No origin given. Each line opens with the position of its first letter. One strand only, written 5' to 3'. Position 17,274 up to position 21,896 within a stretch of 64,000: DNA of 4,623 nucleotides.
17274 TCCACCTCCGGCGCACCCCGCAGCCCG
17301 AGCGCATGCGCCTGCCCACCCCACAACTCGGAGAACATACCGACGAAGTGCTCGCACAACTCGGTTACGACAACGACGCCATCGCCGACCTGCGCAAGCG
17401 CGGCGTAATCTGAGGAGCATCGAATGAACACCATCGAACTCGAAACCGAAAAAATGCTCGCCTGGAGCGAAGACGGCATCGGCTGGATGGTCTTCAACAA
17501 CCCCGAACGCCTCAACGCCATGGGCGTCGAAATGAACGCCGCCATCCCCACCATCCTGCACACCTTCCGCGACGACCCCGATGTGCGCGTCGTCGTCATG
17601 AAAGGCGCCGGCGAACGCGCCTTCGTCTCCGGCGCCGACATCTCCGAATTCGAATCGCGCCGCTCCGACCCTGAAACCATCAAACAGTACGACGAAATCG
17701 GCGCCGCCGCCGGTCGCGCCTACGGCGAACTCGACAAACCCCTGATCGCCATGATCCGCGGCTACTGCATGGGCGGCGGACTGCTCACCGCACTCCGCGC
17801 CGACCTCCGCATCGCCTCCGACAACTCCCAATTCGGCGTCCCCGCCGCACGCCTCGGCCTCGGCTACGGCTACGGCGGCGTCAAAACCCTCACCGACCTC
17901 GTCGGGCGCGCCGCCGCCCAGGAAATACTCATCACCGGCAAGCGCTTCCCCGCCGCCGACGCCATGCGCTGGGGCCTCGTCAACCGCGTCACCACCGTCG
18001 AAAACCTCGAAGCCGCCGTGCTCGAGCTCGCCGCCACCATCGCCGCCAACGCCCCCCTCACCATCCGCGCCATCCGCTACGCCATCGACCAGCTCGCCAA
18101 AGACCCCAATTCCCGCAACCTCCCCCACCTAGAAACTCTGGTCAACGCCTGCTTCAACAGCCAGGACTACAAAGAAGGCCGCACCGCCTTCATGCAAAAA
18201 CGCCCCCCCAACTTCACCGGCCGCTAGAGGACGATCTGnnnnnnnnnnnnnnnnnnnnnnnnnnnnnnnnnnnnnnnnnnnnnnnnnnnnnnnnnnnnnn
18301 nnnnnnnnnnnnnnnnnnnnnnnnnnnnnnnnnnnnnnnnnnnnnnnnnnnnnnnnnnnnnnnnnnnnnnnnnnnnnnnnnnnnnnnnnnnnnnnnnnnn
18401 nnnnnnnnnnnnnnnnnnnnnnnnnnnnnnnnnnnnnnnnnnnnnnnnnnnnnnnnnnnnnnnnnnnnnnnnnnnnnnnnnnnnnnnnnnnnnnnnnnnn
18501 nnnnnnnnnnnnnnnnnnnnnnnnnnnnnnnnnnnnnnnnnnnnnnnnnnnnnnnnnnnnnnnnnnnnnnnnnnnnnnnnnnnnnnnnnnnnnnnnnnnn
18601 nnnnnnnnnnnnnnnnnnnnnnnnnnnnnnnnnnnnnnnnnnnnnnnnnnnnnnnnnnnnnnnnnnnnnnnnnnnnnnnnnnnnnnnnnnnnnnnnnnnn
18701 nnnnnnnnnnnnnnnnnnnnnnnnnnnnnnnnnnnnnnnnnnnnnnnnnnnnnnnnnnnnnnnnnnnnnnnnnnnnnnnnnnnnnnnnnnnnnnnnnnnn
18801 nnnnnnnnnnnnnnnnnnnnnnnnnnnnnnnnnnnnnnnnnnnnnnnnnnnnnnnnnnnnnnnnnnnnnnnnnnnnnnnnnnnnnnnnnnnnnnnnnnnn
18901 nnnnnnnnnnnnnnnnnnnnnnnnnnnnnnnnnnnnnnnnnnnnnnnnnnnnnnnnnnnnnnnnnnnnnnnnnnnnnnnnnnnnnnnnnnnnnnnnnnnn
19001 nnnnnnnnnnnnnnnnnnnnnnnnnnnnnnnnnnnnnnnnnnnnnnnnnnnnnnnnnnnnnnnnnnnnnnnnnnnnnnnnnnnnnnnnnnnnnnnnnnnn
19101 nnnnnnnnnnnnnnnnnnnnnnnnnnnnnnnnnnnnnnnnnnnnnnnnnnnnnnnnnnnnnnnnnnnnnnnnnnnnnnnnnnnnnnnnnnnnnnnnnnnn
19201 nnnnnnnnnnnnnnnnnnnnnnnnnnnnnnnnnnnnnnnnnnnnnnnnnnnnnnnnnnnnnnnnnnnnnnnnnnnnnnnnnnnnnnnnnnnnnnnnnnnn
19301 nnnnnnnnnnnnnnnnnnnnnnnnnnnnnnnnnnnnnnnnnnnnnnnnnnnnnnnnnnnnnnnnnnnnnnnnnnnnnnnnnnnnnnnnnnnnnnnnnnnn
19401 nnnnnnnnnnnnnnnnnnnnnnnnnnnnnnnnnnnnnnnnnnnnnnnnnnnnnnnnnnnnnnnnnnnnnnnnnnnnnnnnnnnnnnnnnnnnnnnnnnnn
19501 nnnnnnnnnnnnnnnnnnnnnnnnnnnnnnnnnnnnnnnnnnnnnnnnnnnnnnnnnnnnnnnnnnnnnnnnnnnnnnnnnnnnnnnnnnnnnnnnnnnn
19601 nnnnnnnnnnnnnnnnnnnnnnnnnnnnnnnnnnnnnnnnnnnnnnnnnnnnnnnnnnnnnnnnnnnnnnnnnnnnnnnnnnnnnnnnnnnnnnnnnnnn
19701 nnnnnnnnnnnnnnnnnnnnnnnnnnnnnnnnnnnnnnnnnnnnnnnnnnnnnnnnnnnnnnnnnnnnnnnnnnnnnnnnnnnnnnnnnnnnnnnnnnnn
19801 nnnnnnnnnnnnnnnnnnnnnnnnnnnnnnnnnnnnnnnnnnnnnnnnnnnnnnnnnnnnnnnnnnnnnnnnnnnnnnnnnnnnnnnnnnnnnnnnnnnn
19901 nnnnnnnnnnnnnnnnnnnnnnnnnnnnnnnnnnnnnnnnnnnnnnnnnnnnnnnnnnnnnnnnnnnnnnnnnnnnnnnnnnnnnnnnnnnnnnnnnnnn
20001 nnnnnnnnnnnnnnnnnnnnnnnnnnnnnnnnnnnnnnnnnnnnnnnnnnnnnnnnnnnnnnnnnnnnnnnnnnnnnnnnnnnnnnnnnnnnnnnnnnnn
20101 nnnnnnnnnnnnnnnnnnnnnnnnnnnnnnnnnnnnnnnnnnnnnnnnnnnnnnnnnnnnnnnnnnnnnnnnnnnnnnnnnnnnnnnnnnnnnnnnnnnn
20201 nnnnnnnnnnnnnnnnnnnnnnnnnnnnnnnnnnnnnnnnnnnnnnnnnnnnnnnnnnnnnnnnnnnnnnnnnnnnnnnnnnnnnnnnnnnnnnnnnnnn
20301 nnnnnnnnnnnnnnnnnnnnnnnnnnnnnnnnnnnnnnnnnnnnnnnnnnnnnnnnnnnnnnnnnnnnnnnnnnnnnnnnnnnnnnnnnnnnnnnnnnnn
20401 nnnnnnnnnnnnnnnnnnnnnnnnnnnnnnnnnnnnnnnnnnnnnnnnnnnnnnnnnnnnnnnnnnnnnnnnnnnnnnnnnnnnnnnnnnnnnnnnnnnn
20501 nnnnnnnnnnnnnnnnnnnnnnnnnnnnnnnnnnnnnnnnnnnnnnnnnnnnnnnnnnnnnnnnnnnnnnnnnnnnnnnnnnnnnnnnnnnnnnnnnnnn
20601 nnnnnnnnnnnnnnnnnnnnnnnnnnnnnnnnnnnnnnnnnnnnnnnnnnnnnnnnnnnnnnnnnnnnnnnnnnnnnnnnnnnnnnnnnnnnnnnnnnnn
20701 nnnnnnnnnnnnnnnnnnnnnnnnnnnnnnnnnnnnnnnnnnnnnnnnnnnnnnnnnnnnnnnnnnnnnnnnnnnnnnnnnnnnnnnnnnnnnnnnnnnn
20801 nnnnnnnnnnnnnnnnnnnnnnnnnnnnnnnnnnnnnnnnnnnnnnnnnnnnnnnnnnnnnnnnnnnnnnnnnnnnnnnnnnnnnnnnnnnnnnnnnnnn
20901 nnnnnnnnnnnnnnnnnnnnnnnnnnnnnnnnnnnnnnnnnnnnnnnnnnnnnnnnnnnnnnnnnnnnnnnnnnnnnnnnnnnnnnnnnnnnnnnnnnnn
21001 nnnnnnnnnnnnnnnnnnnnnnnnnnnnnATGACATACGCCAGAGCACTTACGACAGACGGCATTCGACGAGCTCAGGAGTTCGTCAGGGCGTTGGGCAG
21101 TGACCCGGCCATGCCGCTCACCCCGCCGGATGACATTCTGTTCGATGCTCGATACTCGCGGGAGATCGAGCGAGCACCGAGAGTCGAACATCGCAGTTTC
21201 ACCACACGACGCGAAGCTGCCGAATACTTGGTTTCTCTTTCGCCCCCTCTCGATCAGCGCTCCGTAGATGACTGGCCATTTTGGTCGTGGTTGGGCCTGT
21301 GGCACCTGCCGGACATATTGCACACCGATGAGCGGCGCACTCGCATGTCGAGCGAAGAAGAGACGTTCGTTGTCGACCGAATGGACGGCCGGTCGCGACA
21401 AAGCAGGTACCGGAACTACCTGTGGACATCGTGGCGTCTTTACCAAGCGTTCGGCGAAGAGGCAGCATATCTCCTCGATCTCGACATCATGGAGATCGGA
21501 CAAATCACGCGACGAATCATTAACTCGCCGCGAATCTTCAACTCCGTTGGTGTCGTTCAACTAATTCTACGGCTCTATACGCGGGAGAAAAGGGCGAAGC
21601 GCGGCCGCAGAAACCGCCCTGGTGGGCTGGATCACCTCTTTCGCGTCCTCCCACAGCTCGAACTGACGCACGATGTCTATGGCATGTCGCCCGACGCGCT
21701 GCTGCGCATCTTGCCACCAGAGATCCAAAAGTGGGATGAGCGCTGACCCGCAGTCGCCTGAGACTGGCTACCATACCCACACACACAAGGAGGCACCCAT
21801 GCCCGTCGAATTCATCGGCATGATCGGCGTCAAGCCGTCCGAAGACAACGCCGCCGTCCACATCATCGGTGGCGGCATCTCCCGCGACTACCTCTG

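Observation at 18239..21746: Low-GC three-gene operon headed by a GHKL/MORC-like ATPase: candidate undescribed defence-type system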

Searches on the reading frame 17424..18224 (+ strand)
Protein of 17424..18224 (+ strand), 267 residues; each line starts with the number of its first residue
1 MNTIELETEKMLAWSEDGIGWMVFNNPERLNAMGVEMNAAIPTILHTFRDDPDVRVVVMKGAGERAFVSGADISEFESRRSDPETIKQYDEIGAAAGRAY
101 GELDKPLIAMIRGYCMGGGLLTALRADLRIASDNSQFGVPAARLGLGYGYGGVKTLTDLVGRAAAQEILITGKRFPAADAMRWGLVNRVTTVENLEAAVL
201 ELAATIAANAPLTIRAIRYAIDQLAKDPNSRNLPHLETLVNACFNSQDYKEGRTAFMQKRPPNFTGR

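Call 104: find_related_loci(query=window:17424-18224:+, collection=metagenome_contigs, flank=7000)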
Query window:17424-18224:+ (267 aa) in metagenome_contigs; peptide patterns used: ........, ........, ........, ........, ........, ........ (x = any residue, [..] = any of these).
270 stretches matched a pattern; 185 encode a relative of the query (tblastn E <= 1e-3); the best 80 are kept; 80 distinct loci.
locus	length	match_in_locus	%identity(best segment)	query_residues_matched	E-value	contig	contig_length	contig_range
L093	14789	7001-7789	81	2-264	3e-138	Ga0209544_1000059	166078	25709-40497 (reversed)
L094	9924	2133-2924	66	4-267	2e-119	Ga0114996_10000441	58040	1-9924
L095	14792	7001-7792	67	4-267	5e-119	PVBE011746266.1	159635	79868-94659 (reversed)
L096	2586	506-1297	67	4-267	6e-123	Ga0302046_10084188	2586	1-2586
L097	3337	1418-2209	64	4-267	1e-114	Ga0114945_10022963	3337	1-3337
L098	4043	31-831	63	1-267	1e-111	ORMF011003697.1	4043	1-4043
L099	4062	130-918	62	4-266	4e-101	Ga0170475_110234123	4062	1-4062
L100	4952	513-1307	58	3-267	3e-97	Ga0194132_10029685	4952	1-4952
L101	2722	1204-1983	58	8-267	2e-96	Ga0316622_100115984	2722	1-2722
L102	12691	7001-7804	57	1-266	2e-93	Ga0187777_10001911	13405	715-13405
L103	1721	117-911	53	3-267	4e-98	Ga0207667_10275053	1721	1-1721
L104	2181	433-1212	56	8-267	1e-95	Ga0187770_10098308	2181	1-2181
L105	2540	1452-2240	55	4-266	1e-94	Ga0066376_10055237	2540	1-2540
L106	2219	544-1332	58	4-266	8e-95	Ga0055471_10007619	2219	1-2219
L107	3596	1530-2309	52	8-267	9e-92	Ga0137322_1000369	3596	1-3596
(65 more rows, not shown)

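Call 107: search_solved_structures(query=L093:7929-9383:+, max_evalue=0.001)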
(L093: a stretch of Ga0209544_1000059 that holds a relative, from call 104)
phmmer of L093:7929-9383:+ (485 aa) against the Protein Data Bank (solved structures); distinct sequences matched with E-value up to 0.001: 13.
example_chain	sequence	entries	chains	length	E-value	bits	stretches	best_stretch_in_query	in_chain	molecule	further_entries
8s9m_A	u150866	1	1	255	2e-10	43.4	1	321-369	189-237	DNA cytosine-N4 methyltransferase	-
8s9n_A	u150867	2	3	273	2.3e-10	43.2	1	321-369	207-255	DNA cytosine-N4 methyltransferase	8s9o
5hfj_A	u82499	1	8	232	1e-08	37.8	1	306-359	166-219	Adenine specific DNA methyltransferase (DpnA)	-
5hek_A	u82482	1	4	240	1.1e-08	37.7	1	306-360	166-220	Adenine specific DNA methyltransferase (DpnA)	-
2zie_A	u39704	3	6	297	1.2e-07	34.3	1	291-376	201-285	Putative modification methylase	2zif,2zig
6pbd_A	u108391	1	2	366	4.2e-07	32.5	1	309-372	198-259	Modification methylase CcrMI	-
7dsu_A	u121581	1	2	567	5.8e-07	32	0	113-244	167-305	Mbo45V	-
6k0w_B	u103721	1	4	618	7.8e-07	31.6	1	108-349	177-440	Adenine specific DNA methyltransferase (Mod)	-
1g60_A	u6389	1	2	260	1.1e-06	31.1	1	299-366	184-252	Adenine-specific Methyltransferase MboIIA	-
9c3u_A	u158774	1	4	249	2.5e-05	26.6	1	288-358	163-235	Methyltransferase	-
8urk_A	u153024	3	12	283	3.9e-05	26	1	288-358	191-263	Methyltransferase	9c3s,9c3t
4zcf_A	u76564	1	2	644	0.00074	21.8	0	106-201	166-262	Restriction endonuclease EcoP15I, modification subunit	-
1boo_A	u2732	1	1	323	0.00081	21.7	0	311-369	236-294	PROTEIN (N-4 CYTOSINE-SPECIFIC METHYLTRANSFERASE PVU II)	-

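Call 108: search_solved_structures(query=L093:9562-10881:-, max_evalue=1)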
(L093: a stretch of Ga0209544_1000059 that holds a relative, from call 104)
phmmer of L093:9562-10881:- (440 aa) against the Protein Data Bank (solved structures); distinct sequences matched with E-value up to 1: 5.
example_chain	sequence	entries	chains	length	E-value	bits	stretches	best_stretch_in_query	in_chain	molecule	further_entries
5le4_A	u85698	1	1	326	0.21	13.9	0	163-195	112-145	DD_D12_11_D12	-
4cym_D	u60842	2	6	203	0.22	13.8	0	160-197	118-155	ANKYRIN REPEAT DOMAIN-CONTAINING PROTEIN 27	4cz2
6d66_B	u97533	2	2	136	0.27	13.5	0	162-188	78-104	Designed AR protein mbp3_16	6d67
5cbn_A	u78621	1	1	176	0.62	12.3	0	162-188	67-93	mbp3-16,Immunoglobulin G-binding protein A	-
5cbo_A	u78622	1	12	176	0.62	12.3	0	162-188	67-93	mbp3-16,Immunoglobulin G-binding protein A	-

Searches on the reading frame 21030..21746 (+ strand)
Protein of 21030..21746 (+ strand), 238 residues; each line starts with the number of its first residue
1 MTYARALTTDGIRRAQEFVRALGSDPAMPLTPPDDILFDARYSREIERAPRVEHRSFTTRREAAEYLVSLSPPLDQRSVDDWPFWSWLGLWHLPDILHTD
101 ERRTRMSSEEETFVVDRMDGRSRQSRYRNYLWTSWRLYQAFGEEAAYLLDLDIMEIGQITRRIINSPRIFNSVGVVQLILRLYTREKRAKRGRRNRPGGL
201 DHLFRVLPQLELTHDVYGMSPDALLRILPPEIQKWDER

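Call 6: search_protein_families(library=pfam, proteins=[window:21030-21746:+], max_evalue=1)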
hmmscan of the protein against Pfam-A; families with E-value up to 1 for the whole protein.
window:21030-21746:+ (238 aa): 0 families

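Call 7: search_protein_families(library=padloc, proteins=[window:21030-21746:+], max_evalue=1)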
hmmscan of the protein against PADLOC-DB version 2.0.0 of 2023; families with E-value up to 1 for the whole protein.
window:21030-21746:+ (238 aa): 0 families

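Call 8: search_protein_families(library=ncbifam, proteins=[window:21030-21746:+], max_evalue=1)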
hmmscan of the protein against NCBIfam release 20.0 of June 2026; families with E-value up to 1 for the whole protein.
window:21030-21746:+ (238 aa): 0 families

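Call 24: find_homologous_proteins(query=window:21030-21743:+)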
Query window:21030-21743:+ (238 aa): 104 proteins with E <= 0.001 among 640 candidates.
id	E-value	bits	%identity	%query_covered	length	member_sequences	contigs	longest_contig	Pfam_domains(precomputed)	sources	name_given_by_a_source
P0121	1.6e-156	537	100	100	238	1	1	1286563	PF19866.5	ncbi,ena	-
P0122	1.1e-132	459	85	100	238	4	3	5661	-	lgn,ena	-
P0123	1.7e-130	452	82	100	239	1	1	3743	PF19866.5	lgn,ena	-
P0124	9.2e-128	443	83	100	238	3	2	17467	-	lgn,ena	-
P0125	5.7e-123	427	80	100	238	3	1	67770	PF19866.5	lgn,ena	-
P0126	3.5e-120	418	80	100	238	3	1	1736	PF19866.5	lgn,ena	-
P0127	3.0e-119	415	78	100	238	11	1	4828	-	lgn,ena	-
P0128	3.9e-119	414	76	100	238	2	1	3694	-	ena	-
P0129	8.3e-119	413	79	100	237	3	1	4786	PF19866.5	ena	-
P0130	2.8e-118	412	77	100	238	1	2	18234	-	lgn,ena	-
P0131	1.1e-117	410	76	100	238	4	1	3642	-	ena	-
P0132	8.3e-92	325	63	99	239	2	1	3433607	-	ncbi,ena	-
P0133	3.8e-91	323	80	76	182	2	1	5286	-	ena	-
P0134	4.5e-88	313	61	98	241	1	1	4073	-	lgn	-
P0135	1.5e-86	308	60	98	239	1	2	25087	-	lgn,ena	-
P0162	3.0e-61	225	49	99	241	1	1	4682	PF19866.5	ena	-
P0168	2.8e-60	222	46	99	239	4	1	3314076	PF19866.5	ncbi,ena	-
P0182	1.6e-57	213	46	99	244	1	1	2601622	PF19866.5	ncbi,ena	-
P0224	3.4e-9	54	23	99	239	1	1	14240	-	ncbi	-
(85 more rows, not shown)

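Call 30: search_protein_families(library=pfam, alignment_id=A2, max_evalue=1)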
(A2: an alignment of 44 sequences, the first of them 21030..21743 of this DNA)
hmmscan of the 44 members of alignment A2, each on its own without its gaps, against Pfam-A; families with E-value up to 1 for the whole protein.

A. member 1, window:21030-21743:+ (238 aa): 0 families

B. families by the number of members that match (of 44 scanned): 7 families
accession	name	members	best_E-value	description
PF13454.12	NAD_binding_9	2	0.037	FAD-NAD(P)-binding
PF14657.12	Arm-DNA-bind_4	2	0.16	Arm DNA-binding domain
PF09703.15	Cas_Csa4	2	0.28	CRISPR-associated protein (Cas_Csa4)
PF02268.21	TFIIA_gamma_N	1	0.05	Transcription initiation factor IIA, gamma subunit, helical domain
PF07728.20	AAA_5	1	0.058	AAA domain (dynein-related subfamily)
PF17713.6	DUF5558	1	0.098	Family of unknown function (DUF5558)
PF14974.11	P_C10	1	0.13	Protein C10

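Call 31: search_protein_families(library=padloc, alignment_id=A2, max_evalue=1)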
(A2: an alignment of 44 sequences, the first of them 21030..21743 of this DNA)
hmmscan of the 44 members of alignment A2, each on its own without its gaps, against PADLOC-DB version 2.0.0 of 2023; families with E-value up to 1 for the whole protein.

A. member 1, window:21030-21743:+ (238 aa): 0 families

B. families by the number of members that match (of 44 scanned): 1 family
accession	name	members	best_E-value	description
PDLC04300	PDC-M02B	1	0.0049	-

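Call 33: search_solved_structures(query=A2, max_evalue=10)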
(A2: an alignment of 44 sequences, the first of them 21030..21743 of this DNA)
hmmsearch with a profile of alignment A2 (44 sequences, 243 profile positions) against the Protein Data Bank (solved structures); distinct sequences matched with E-value up to 10: 0.

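Call 40: find_encoding_contigs(protein=P0121, flank=10000, max_places=2)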
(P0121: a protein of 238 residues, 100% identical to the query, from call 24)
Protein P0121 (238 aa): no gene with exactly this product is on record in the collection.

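Call 41: find_encoding_contigs(protein=P0168, flank=10000, max_places=2)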
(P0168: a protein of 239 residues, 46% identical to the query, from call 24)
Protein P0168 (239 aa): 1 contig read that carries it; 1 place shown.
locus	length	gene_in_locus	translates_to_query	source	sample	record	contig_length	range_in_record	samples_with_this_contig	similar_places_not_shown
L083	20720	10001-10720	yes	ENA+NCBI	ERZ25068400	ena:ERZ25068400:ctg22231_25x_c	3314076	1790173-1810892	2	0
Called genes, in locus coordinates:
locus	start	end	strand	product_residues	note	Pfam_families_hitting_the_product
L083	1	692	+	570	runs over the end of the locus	PF00920:ILVD_EDD_N, PF24877:ILV_EDD_C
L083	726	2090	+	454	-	PF13175:AAA_15, PF13476:AAA_23 (weak), PF13304:AAA_21, PF13175:AAA_15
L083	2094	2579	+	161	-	-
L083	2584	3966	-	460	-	PF01425:Amidase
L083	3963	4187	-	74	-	-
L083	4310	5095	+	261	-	PF00378:ECH_1, PF16113:ECH_2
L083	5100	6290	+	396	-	PF02515:CoA_transf_3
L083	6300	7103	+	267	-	PF00378:ECH_1, PF16113:ECH_2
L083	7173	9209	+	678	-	-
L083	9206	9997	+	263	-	-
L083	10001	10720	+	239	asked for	PF19866:DUF6339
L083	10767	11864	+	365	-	PF00296:Bac_luciferase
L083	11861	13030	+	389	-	-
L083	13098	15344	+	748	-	PF03235:GmrSD_N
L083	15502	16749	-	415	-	PF02515:CoA_transf_3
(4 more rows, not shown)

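Call 56: search_protein_families(library=padloc, proteins=[P0224], max_evalue=0.1)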
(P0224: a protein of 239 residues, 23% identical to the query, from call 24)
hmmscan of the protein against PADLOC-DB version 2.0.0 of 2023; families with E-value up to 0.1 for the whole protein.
P0224 (239 aa): 0 families

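Call 86: predict_structure(alignment_id=A2)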
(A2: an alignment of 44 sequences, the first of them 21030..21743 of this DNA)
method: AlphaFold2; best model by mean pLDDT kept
length: 238 residues; sequences in the alignment: 44
mean_pLDDT: 93.7   pTM: 0.88
mean pLDDT of the five models: 93.7, 92.2, 91.7, 91.4, 90.9
residues with pLDDT >= 90: 198; 70-90: 40; 50-70: 0; < 50: 0
segments of 3 or more residues with pLDDT < 50: none
pLDDT, mean of each block of 10 residues (from residue 1): 96 97 91 97 95 97 97 89 97 97 92 93 90 95 93 91 90 95 90 89 95 95 96 91
secondary structure, 60 per line:
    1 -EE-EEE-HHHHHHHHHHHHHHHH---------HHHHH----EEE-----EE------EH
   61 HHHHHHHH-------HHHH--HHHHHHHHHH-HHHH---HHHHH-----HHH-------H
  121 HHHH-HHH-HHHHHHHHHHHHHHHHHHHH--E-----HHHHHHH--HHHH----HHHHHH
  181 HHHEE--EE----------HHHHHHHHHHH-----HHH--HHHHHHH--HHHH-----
elements in order: E5-7 H9-24 H34-38 E43-45 H60-68 H76-79 H82-91 H93-96 H100-104 H120-124 H130-149 H158-164 H167-170 H175-183 H200-210 H221-227 H230-233

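Call 97: fold_search(model_id=the predicted structure, library=viral)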
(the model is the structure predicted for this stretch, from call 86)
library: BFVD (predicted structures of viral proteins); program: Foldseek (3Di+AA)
matches with E <= 10: 2; with E <= 0.001: 0
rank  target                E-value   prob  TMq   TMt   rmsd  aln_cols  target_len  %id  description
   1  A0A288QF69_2          6.3e+00  0.01  0.14  0.06  16.6       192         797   13  Uncharacterized protein [Ceratobasidium virus A]
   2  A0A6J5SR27            7.3e+00  0.01  0.10  0.05  15.5       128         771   10  PolA DNA polymerase I - 3'-5' exonuclease and polymerase domains [uncultured Caudovirales phage]
